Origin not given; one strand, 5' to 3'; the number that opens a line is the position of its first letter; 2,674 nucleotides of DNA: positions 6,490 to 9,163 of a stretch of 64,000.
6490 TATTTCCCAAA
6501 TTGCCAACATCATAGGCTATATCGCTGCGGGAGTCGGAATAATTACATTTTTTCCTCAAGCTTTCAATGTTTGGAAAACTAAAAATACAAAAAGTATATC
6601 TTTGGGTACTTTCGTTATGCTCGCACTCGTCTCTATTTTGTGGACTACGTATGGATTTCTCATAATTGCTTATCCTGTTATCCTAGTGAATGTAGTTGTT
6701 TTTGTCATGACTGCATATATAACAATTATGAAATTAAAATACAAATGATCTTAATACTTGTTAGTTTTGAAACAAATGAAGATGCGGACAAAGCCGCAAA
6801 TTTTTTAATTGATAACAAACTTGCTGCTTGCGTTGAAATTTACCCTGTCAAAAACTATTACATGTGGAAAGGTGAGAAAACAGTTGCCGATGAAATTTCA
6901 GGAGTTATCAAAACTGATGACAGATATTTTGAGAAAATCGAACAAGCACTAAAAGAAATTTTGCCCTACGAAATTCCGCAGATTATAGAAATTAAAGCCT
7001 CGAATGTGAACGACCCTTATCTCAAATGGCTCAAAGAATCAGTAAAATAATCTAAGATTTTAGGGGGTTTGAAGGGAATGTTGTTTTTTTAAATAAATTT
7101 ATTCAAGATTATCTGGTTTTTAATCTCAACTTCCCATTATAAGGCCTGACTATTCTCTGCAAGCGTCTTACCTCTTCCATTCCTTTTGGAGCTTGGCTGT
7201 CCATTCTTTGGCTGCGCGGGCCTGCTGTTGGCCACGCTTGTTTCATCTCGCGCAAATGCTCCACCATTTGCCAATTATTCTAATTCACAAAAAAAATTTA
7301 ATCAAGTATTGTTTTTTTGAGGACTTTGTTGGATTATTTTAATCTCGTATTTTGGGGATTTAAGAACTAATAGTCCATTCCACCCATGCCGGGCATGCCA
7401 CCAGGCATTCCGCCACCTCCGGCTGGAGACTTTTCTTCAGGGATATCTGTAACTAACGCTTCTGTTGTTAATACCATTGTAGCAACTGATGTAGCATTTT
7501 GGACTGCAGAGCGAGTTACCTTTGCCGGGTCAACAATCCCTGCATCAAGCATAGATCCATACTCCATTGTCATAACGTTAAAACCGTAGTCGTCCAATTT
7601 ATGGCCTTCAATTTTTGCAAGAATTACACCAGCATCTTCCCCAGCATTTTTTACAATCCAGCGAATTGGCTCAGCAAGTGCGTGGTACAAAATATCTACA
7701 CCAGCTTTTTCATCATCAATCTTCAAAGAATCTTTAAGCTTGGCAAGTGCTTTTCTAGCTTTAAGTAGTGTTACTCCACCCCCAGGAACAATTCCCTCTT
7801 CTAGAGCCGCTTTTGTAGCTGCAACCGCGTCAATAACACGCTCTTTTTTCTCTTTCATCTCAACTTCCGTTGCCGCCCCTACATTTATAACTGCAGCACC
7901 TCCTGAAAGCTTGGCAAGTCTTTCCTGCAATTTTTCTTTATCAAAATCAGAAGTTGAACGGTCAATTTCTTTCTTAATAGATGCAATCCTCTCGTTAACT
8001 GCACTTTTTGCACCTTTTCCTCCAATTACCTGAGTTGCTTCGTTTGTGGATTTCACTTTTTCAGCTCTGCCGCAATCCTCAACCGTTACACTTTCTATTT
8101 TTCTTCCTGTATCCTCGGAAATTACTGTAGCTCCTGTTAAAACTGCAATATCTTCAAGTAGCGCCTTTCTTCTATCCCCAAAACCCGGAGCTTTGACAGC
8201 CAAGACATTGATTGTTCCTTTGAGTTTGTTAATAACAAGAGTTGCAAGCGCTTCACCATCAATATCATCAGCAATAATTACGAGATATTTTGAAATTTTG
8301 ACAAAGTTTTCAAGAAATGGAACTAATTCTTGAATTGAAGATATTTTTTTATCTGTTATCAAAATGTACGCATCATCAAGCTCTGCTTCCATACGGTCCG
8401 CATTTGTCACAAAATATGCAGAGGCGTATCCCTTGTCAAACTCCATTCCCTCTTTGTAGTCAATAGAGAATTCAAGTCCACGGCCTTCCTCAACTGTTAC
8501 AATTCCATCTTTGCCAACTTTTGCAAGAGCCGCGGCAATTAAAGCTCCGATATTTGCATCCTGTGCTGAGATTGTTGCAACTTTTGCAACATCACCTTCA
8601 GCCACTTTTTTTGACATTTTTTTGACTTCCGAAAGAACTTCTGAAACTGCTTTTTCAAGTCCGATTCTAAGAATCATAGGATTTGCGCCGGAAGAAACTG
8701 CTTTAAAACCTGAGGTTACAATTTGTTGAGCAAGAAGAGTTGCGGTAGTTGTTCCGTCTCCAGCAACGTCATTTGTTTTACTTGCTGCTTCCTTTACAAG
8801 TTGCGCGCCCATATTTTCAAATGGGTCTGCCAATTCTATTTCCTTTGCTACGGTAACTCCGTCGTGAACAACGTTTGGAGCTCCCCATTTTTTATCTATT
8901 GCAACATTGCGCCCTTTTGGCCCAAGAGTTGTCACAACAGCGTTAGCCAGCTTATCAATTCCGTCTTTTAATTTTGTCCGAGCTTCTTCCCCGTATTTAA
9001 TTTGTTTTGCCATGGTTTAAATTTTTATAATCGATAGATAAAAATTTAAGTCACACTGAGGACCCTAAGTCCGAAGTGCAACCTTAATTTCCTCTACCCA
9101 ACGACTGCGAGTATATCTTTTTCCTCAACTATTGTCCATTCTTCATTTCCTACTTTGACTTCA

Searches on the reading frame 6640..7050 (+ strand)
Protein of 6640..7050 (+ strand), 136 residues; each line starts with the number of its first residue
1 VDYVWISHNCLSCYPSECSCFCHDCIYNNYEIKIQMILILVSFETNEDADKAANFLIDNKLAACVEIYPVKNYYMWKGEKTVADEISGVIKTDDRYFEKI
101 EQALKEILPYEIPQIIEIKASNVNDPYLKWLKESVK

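Call 34: search_protein_families(library=pfam, proteins=[window:6640-7050:+], max_evalue=0.001)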
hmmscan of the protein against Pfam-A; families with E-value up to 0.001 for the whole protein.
window:6640-7050:+ (136 aa): 1 family
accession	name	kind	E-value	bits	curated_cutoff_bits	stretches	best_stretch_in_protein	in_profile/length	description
PF03091.20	CutA1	-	1.6e-26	92.5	22.4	1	38-133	2-98/99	CutA1 divalent ion tolerance protein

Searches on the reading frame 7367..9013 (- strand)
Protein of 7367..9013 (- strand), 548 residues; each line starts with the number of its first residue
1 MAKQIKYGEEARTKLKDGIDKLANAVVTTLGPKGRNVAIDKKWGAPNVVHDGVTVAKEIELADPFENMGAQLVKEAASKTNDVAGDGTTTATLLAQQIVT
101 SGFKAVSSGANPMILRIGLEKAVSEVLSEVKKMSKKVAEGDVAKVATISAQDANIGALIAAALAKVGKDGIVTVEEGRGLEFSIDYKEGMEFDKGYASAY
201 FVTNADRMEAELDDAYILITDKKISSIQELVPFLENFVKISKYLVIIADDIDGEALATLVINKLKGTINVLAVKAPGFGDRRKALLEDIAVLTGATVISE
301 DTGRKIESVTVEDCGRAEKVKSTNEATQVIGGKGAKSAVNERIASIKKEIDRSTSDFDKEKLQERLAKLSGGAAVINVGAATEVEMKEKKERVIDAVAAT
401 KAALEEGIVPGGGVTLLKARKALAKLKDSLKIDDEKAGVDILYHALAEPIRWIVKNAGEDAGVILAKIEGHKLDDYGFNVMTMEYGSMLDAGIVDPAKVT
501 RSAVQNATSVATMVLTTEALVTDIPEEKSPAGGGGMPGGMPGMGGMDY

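Call 30: search_protein_families(library=pfam, proteins=[window:7367-9013:-], max_evalue=0.001)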
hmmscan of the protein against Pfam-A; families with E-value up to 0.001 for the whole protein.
window:7367-9013:- (548 aa): 1 family
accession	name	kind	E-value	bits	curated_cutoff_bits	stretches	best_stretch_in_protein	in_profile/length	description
PF00118.29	Cpn60_TCP1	-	4.8e-67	227.2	34.3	1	22-523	1-488/490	TCP-1/cpn60 chaperonin family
